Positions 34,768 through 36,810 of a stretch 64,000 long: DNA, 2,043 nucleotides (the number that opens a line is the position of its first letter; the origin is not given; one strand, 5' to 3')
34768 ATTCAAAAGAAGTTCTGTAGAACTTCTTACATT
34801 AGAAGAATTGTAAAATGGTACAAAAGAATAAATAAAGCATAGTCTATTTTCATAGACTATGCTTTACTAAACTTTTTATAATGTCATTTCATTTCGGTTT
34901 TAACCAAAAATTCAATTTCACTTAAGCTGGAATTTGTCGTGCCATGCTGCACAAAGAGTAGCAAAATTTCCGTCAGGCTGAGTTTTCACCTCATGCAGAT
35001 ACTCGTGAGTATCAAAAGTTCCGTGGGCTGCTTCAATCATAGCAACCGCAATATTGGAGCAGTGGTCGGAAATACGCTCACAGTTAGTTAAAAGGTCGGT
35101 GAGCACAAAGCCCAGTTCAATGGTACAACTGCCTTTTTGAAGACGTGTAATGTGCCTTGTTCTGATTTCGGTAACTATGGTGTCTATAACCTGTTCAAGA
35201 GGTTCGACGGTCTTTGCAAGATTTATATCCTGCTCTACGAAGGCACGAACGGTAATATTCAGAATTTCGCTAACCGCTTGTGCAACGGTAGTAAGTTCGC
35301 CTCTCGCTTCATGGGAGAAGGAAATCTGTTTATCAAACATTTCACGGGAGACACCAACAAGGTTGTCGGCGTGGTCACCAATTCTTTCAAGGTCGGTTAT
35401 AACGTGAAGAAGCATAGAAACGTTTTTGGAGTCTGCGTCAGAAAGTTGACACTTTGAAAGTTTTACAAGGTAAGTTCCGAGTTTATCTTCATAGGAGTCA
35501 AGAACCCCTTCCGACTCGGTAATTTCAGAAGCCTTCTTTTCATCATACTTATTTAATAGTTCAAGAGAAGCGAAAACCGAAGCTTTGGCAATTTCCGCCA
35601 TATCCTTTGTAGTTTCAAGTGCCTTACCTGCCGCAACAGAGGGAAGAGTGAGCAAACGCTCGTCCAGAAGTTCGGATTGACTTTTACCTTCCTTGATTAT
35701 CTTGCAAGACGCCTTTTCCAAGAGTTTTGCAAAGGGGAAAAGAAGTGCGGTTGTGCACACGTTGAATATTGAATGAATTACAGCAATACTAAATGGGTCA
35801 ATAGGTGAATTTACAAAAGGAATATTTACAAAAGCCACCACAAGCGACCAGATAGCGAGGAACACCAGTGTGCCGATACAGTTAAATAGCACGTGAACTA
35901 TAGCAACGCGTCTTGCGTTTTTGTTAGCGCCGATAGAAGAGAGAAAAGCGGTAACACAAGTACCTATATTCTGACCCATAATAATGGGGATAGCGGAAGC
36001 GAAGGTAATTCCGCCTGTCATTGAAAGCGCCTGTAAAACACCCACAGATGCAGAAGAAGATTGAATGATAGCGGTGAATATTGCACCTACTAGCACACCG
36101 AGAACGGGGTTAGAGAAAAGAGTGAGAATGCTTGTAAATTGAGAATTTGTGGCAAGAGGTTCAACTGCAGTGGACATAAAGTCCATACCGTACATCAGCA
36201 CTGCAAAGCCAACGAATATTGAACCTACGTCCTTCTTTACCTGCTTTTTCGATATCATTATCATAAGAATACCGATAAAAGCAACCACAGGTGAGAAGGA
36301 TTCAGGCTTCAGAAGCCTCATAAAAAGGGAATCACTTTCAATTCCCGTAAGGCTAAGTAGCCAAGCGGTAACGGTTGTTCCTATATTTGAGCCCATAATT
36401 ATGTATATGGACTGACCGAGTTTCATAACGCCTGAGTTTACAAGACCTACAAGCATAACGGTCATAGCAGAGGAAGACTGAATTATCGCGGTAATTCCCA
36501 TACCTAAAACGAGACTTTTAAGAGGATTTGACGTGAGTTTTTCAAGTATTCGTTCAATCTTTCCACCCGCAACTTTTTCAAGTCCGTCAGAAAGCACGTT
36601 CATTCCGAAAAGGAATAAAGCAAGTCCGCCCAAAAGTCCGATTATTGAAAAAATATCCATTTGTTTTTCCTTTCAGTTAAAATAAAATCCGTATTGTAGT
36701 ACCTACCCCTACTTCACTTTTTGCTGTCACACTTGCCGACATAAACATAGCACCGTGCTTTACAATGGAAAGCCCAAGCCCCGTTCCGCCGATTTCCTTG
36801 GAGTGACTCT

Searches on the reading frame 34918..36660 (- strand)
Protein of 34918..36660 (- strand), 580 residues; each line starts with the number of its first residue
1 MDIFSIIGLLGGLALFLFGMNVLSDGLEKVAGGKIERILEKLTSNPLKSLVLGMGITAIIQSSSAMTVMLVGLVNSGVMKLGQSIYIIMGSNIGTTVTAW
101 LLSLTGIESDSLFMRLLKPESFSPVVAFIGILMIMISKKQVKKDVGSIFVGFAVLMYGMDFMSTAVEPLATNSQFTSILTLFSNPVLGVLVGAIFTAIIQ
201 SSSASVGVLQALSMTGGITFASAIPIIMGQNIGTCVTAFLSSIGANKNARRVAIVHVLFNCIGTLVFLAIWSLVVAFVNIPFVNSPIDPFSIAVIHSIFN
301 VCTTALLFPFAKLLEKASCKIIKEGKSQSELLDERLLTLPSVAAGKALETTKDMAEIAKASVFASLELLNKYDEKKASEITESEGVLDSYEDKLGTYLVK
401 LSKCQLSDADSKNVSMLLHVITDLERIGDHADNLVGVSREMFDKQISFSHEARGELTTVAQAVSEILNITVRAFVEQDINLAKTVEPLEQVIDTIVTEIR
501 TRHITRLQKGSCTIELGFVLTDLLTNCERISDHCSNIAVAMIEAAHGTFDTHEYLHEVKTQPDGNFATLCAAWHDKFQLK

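Call 7: search_protein_families(library=pfam, proteins=[window:34918-36660:-])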
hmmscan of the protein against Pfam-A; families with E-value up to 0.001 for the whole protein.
window:34918-36660:- (580 aa): 2 families
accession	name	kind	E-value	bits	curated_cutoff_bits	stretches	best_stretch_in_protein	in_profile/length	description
PF02690.20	Na_Pi_cotrans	-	3.1e-65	218.8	29.1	2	15-163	1-136/137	Na+/Pi-cotransporter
PF01895.24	PhoU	-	4.8e-29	101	23.5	2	352-434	2-85/89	PhoU domain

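Call 11: find_encoding_contigs(protein=window:34918-36660:-, flank=4000, max_places=10)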
Protein window:34918-36660:- (580 aa): 22 contigs read that carry it; 3 places shown.
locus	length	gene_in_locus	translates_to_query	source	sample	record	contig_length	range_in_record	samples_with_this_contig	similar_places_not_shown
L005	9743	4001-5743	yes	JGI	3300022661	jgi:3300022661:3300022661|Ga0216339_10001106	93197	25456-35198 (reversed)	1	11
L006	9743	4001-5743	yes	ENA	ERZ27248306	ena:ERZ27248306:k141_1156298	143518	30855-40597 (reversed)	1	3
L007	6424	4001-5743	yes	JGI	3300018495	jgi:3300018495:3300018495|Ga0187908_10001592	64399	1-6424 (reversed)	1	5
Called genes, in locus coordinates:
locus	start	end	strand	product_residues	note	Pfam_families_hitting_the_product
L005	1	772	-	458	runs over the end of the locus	PF08666:SAF (faint), PF04295:GD_AH_second, PF20629:GD_AH_C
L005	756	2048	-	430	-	PF01232:Mannitol_dh, PF08125:Mannitol_dh_C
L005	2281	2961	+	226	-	PF00072:Response_reg, PF00486:Trans_reg_C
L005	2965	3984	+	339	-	PF00512:HisKA, PF02518:HATPase_c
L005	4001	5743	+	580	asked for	PF02690:Na_Pi_cotrans, PF01895:PhoU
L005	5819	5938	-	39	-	-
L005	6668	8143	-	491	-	-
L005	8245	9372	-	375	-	PF04055:Radical_SAM, PF06969:HemN_C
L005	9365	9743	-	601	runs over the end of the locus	PF00009:GTP_EFTU, PF22042:EF-G_D2 (faint), PF03144:GTP_EFTU_D2, PF00679:EFG_C, PF06421:LepA_C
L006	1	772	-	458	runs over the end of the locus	PF08666:SAF (faint), PF04295:GD_AH_second, PF20629:GD_AH_C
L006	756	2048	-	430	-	PF01232:Mannitol_dh, PF08125:Mannitol_dh_C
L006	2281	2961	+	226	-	PF00072:Response_reg, PF00486:Trans_reg_C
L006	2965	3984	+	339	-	PF00512:HisKA, PF02518:HATPase_c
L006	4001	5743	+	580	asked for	PF02690:Na_Pi_cotrans, PF01895:PhoU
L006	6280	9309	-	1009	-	PF18998:Flg_new_2 (weak)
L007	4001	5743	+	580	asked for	PF02690:Na_Pi_cotrans, PF01895:PhoU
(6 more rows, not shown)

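Call 18: find_encoding_contigs(protein=window:34918-36660:-, flank=10000, max_places=10)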
Protein window:34918-36660:- (580 aa): 22 contigs read that carry it; 5 places shown.
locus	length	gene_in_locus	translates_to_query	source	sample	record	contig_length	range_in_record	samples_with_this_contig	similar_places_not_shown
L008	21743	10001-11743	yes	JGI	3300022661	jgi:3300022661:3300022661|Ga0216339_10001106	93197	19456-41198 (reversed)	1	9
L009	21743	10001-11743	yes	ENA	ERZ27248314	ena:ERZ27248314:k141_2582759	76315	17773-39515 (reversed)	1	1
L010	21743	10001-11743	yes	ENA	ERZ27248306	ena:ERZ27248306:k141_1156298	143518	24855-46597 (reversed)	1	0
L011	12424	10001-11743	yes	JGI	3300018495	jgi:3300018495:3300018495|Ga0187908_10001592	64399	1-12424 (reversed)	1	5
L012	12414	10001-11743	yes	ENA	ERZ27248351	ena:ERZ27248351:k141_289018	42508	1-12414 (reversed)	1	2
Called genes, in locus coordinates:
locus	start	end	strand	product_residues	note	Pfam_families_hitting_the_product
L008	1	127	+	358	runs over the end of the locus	PF04551:GcpE, PF26540:GcpE_C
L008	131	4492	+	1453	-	PF01336:tRNA_anti-codon (weak), PF02811:PHP, PF00929:RNase_T, PF02811:PHP, PF07733:DNA_pol3_alpha, PF17657:DNA_pol3_finger, PF14579:HHH_6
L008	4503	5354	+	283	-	PF01263:Aldose_epim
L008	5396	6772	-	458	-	PF08666:SAF (faint), PF04295:GD_AH_second, PF20629:GD_AH_C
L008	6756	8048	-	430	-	PF01232:Mannitol_dh, PF08125:Mannitol_dh_C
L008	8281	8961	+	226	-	PF00072:Response_reg, PF00486:Trans_reg_C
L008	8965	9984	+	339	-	PF00512:HisKA, PF02518:HATPase_c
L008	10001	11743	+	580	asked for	PF02690:Na_Pi_cotrans, PF01895:PhoU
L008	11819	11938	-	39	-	-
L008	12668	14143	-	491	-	-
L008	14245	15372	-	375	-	PF04055:Radical_SAM, PF06969:HemN_C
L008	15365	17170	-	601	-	PF00009:GTP_EFTU, PF22042:EF-G_D2 (faint), PF03144:GTP_EFTU_D2, PF00679:EFG_C, PF06421:LepA_C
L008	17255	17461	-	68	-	PF13183:Fer4_8 (faint), PF13187:Fer4_9, PF13237:Fer4_10, PF00037:Fer4 (weak), PF12838:Fer4_7, PF12797:Fer4_2 (weak), PF00037:Fer4, PF12837:Fer4_6 (weak), +5 more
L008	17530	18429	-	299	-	PF04468:PSP1, PF28472:PSP1_3rd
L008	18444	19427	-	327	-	PF13177:DNA_pol3_delta2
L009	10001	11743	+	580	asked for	PF02690:Na_Pi_cotrans, PF01895:PhoU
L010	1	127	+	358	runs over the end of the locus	PF04551:GcpE, PF26540:GcpE_C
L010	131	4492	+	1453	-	PF01336:tRNA_anti-codon (weak), PF02811:PHP, PF00929:RNase_T, PF02811:PHP, PF07733:DNA_pol3_alpha, PF17657:DNA_pol3_finger, PF14579:HHH_6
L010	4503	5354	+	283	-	PF01263:Aldose_epim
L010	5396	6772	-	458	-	PF08666:SAF (faint), PF04295:GD_AH_second, PF20629:GD_AH_C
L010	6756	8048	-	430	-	PF01232:Mannitol_dh, PF08125:Mannitol_dh_C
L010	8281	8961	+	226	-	PF00072:Response_reg, PF00486:Trans_reg_C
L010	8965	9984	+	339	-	PF00512:HisKA, PF02518:HATPase_c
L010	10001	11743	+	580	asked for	PF02690:Na_Pi_cotrans, PF01895:PhoU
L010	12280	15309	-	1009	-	PF18998:Flg_new_2 (weak)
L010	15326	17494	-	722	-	-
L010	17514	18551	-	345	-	PF13365:Trypsin_2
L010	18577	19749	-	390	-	PF00675:Peptidase_M16, PF05193:Peptidase_M16_C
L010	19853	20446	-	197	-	PF01066:CDP-OH_P_transf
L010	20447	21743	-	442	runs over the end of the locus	PF00919:UPF0004, PF04055:Radical_SAM, PF18693:TRAM_2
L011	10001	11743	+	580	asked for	PF02690:Na_Pi_cotrans, PF01895:PhoU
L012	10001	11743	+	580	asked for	PF02690:Na_Pi_cotrans, PF01895:PhoU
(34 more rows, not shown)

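Call 28: find_homologous_proteins(query=window:34918-36660:-, max_evalue=1e-100)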
Query window:34918-36660:- (580 aa): 8000 proteins with E <= 1e-100 among 8000 candidates; the best 120 are listed.
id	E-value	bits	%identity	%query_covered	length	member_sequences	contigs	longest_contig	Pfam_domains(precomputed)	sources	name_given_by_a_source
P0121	0.0e+0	1241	100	100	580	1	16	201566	PF01895.25,PF02690.21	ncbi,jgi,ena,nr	ncbi:MAG: Na/Pi cotransporter family protein [Ruminococcaceae bacterium]|nr:Na/Pi cotransporter fami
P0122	3.7e-279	945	74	100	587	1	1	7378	PF01895.25,PF02690.21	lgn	-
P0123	4.7e-279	945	74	100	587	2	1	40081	PF01895.25,PF02690.21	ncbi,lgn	-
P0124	3.6e-276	935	73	100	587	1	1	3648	PF01895.25,PF02690.21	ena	-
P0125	7.1e-276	934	75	100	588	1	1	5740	PF01895.25,PF02690.21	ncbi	-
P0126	7.7e-275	931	73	100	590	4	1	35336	PF01895.25,PF02690.21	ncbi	-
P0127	2.3e-273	926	72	100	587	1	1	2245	PF01895.25,PF02690.21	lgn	-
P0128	2.0e-271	919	74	100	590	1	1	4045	PF01895.25,PF02690.21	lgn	-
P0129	3.9e-271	919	74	100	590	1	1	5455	PF01895.25,PF02690.21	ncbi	-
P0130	4.1e-271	918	72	100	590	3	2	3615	PF01895.25,PF02690.21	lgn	-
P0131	1.3e-270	917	73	100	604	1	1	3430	PF01895.25,PF02690.21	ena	-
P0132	1.2e-269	914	72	100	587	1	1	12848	PF01895.25,PF02690.21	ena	-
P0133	3.2e-269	912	71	100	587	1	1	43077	PF01895.25,PF02690.21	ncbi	-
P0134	1.7e-268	910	71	100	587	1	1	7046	PF01895.25,PF02690.21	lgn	-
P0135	2.1e-268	909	73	100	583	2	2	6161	PF01895.25,PF02690.21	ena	-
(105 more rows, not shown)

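Call 29: find_encoding_contigs(protein=P0133, flank=4000, max_places=3)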
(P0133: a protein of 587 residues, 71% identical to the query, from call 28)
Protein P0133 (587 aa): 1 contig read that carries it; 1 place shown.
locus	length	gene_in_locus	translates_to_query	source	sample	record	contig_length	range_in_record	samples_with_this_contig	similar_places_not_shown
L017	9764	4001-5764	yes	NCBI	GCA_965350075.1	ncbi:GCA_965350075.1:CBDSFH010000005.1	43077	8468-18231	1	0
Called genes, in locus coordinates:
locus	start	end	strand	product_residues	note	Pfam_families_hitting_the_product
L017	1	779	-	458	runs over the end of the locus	PF08666:SAF (weak), PF04295:GD_AH_second, PF20629:GD_AH_C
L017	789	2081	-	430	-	PF01232:Mannitol_dh, PF08125:Mannitol_dh_C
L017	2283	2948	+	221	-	PF00072:Response_reg, PF00486:Trans_reg_C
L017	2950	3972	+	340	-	PF00512:HisKA, PF02518:HATPase_c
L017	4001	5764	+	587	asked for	PF02690:Na_Pi_cotrans, PF01895:PhoU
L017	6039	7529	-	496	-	-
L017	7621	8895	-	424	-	PF00999:Na_H_Exchanger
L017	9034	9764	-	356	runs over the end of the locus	PF01757:Acyl_transf_3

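Call 30: find_encoding_contigs(protein=P0132, flank=4000, max_places=3)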
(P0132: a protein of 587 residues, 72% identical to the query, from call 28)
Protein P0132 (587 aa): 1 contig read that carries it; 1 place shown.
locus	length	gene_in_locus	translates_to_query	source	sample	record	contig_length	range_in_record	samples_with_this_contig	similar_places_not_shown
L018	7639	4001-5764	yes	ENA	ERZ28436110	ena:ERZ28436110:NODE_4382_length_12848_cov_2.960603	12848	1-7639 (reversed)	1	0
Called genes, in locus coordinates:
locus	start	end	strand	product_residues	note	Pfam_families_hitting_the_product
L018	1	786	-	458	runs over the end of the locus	PF04295:GD_AH_second, PF20629:GD_AH_C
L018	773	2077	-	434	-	PF01232:Mannitol_dh, PF08125:Mannitol_dh_C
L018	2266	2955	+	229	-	PF00072:Response_reg, PF00486:Trans_reg_C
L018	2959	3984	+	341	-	PF00512:HisKA, PF02518:HATPase_c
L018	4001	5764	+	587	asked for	PF02690:Na_Pi_cotrans, PF01895:PhoU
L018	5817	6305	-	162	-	PF01613:Flavin_Reduct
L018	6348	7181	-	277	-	PF08543:Phos_pyr_kin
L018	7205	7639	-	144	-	?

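Call 31: find_encoding_contigs(protein=P0123, flank=4000, max_places=3)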
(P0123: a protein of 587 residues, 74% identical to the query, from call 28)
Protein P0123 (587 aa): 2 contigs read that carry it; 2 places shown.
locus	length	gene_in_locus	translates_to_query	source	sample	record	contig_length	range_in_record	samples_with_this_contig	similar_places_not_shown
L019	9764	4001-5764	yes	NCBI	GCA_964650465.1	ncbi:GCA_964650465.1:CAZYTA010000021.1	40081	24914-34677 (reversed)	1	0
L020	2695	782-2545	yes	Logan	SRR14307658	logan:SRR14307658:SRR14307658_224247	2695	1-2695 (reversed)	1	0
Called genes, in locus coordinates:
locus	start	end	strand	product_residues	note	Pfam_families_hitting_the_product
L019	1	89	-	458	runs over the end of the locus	PF04295:GD_AH_second, PF20629:GD_AH_C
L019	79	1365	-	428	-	PF01232:Mannitol_dh, PF08125:Mannitol_dh_C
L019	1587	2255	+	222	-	PF00072:Response_reg, PF00486:Trans_reg_C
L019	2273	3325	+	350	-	PF00512:HisKA, PF02518:HATPase_c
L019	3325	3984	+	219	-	PF01966:HD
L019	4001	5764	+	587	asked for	PF02690:Na_Pi_cotrans, PF01895:PhoU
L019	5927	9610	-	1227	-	PF13306:LRR_5, PF13855:LRR_8 (faint), PF05725:FNIP (faint), PF12799:LRR_4 (faint), PF13306:LRR_5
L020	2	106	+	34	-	?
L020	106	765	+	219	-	PF01966:HD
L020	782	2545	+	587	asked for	PF02690:Na_Pi_cotrans, PF01895:PhoU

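Call 37: find_related_loci(query=window:34918-36660:-, collection=genome_contigs, flank=10000)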
Query window:34918-36660:- (580 aa) in genome_contigs; peptide patterns used: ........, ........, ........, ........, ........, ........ (x = any residue, [..] = any of these).
600 stretches matched a pattern (row limit reached: there are more); 595 encode a relative of the query (tblastn E <= 1e-3); the best 80 are kept; 80 distinct loci.
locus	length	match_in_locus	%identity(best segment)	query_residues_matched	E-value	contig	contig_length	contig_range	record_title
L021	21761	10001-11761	74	1-580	0e+0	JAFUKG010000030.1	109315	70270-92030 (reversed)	MAG: Clostridia bacterium isolate RGIG4571 Roe_deer_Rectum-2__c469533, whole genome shotgun sequence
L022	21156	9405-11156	74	1-580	0e+0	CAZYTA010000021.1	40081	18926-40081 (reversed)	MAG TPA_asm: uncultured Oscillospiraceae bacterium isolate SRP315200_co1_260 genome assembly, contig: NODE_1173_length_4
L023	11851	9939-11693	69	1-580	0e+0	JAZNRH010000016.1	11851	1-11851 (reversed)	MAG: Eubacteriales bacterium isolate T1900044818_TS20190284.MAGScoT_cleanbin_000028 SGB_2828_k141_1365601, whole genome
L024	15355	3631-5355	60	1-577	0e+0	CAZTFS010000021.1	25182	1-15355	MAG TPA_asm: uncultured Eubacteriales bacterium isolate SRP315200_co2_332 genome assembly, contig: NODE_1452_length_2518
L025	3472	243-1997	57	1-579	0e+0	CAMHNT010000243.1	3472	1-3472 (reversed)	MAG: uncultured Clostridia bacterium isolate SRR11784288_bin.19_metaWRAP_v1.3_MAG genome assembly, contig: ERZ12202745.2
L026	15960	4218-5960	58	1-579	0e+0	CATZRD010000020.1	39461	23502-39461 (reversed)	MAG TPA_asm: uncultured Oscillospiraceae bacterium isolate ERR9762711_bin.31_MetaWRAP_v1.3_MAG genome assembly, contig:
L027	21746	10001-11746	58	1-580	0e+0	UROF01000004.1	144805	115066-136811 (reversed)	uncultured Clostridiales bacterium isolate UMGS1188 genome assembly, contig: NODE_19_length_144805_cov_10.784200, whole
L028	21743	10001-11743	58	1-579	0e+0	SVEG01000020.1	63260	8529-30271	MAG: Lachnospiraceae bacterium isolate SIG300 NODE_2720_length_63260_cov_2.768568, whole genome shotgun sequence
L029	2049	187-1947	56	1-579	0e+0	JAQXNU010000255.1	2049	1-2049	MAG: Clostridiales bacterium isolate SUG1361 k141_4044789, whole genome shotgun sequence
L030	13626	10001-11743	56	1-579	0e+0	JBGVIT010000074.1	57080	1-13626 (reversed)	MAG: Clostridia bacterium isolate fecal_MAG_129 fecal_MAG_129_contig_0074, whole genome shotgun sequence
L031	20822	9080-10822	58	1-579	0e+0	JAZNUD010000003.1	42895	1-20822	MAG: Acutalibacteraceae bacterium isolate T1900044799_TS20190265.MAGScoT_cleanbin_000021 SGB_2699_k141_513571, whole gen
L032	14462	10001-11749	57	1-579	0e+0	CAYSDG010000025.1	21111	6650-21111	MAG TPA_asm: uncultured Oscillospiraceae bacterium isolate SRP350583_co1_546 genome assembly, contig: NODE_4304_length_2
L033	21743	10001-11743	57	2-579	0e+0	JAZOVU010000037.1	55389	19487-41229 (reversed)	MAG: Candidatus Pelethomonas sp. isolate T1900045525_YK20190219.MAGScoT_cleanbin_000023 SGB_7681_k141_1197541, whole gen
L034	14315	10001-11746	57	1-579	0e+0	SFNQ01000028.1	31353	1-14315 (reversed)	MAG: Clostridiales bacterium isolate W2P7.006 Contig555, whole genome shotgun sequence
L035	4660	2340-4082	56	1-579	0e+0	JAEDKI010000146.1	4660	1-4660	MAG: Clostridiaceae bacterium isolate MAG210 NODE_17123_length_4660_cov_6.626276, whole genome shotgun sequence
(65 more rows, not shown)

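Call 58: search_protein_families(library=ncbifam, proteins=[window:34918-36660:-], max_evalue=0.01)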
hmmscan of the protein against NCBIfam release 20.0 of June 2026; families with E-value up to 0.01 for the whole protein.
window:34918-36660:- (580 aa): 5 families
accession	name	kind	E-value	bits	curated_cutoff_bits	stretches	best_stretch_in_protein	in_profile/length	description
TIGR00704.1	NaPi_cotrn_rel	hypoth_equivalog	5.2e-68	229.9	210.1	1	6-322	4-305/308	Na/Pi-cotransporter II-related protein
NF037997.1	Na_Pi_symport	subfamily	3.4e-60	204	50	1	13-316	5-292/294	Na/Pi symporter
TIGR01013.1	2a58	subfamily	1.4e-25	90.1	306.15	2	15-121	6-114/456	sodium-dependent inorganic phosphate transporter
TIGR02135.1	phoU_full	equivalog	1.3e-22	80.5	130.25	1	353-542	16-204/212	phosphate signaling complex protein PhoU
NF008332.0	PRK11115.1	equivalog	2.3e-10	40.4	342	1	359-547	33-219/239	phosphate signaling complex protein PhoU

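Call 79: list_cluster_members(proteins=[P0121])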
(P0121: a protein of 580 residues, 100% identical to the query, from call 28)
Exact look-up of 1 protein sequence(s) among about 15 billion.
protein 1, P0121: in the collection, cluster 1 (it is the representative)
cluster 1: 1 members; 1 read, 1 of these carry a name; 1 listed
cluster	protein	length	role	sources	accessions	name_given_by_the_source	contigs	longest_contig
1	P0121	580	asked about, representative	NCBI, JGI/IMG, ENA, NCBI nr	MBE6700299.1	MAG: Na/Pi cotransporter family protein [Ruminococcaceae bacterium] | Na/Pi cotransporter family protein [Oscillospiraceae bacterium]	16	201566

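Call 80: find_homologous_proteins(query=L010:12280-15309:-, max_evalue=1e-150)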
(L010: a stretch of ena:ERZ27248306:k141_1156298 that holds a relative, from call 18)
Query L010:12280-15309:- (1009 aa): 1 proteins with E <= 1e-150 among 8000 candidates.
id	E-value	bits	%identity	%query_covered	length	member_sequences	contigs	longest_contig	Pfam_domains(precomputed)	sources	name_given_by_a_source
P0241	0.0e+0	2155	100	100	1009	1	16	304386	PF18998.7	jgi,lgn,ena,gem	-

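Call 81: find_encoding_contigs(protein=P0241, flank=6000, max_places=10)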
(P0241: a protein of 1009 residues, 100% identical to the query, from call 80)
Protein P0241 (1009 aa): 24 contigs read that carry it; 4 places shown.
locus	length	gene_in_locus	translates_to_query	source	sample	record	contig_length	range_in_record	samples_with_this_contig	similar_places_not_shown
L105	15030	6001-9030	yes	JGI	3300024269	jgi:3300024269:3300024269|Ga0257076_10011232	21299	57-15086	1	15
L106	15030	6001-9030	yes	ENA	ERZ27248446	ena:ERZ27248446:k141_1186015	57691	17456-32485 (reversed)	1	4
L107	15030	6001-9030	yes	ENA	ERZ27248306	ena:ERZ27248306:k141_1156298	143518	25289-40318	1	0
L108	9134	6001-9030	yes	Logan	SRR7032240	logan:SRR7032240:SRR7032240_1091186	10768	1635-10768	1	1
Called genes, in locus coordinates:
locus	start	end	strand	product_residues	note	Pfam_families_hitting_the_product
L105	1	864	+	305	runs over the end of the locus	?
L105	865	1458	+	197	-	PF01066:CDP-OH_P_transf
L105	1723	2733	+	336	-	PF05193:Peptidase_M16_C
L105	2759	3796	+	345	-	PF13365:Trypsin_2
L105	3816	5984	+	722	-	-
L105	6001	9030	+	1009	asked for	PF18998:Flg_new_2 (weak)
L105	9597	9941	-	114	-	PF12647:RNHCP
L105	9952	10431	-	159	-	PF02590:SPOUT_MTase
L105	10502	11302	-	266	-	PF00753:Lactamase_B, PF13483:Lactamase_B_3 (weak), PF23023:Anti-Pycsar_Apyc1, PF12706:Lactamase_B_2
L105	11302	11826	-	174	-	PF01648:ACPS (weak)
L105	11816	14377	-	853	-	PF00521:DNA_topoisoIV, PF03989:DNA_gyraseA_C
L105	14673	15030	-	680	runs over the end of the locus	PF02518:HATPase_c, PF00204:DNA_gyraseB, PF01751:Toprim, PF00986:DNA_gyraseB_C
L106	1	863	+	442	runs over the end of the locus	PF00919:UPF0004, PF04055:Radical_SAM, PF18693:TRAM_2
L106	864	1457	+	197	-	PF01066:CDP-OH_P_transf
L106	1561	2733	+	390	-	PF00675:Peptidase_M16, PF05193:Peptidase_M16_C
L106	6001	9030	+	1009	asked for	PF18998:Flg_new_2 (weak)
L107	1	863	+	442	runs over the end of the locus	PF00919:UPF0004, PF04055:Radical_SAM, PF18693:TRAM_2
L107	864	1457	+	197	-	PF01066:CDP-OH_P_transf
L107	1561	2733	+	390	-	PF00675:Peptidase_M16, PF05193:Peptidase_M16_C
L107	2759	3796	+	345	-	PF13365:Trypsin_2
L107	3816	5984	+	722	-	-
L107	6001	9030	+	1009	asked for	PF18998:Flg_new_2 (weak)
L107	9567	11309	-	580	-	PF02690:Na_Pi_cotrans, PF01895:PhoU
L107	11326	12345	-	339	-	PF00512:HisKA, PF02518:HATPase_c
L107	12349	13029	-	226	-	PF00072:Response_reg, PF00486:Trans_reg_C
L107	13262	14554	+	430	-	PF01232:Mannitol_dh, PF08125:Mannitol_dh_C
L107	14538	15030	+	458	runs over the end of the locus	PF08666:SAF (faint), PF04295:GD_AH_second, PF20629:GD_AH_C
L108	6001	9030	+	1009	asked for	PF18998:Flg_new_2 (weak)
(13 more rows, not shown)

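Call 86: search_protein_families(library=pfam, proteins=[L105:9597-9941:-], max_evalue=0.001)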
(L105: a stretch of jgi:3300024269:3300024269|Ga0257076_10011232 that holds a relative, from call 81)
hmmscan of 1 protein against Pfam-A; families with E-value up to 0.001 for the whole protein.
L105:9597-9941:- (114 aa): 2 families
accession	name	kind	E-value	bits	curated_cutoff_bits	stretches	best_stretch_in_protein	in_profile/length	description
PF12647.12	RNHCP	-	3.5e-29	101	24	1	11-96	2-89/90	RNHCP domain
PF13901.12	RH_dom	-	2.8e-05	24.6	28.1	0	10-54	153-199/206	Rubicon Homology Domain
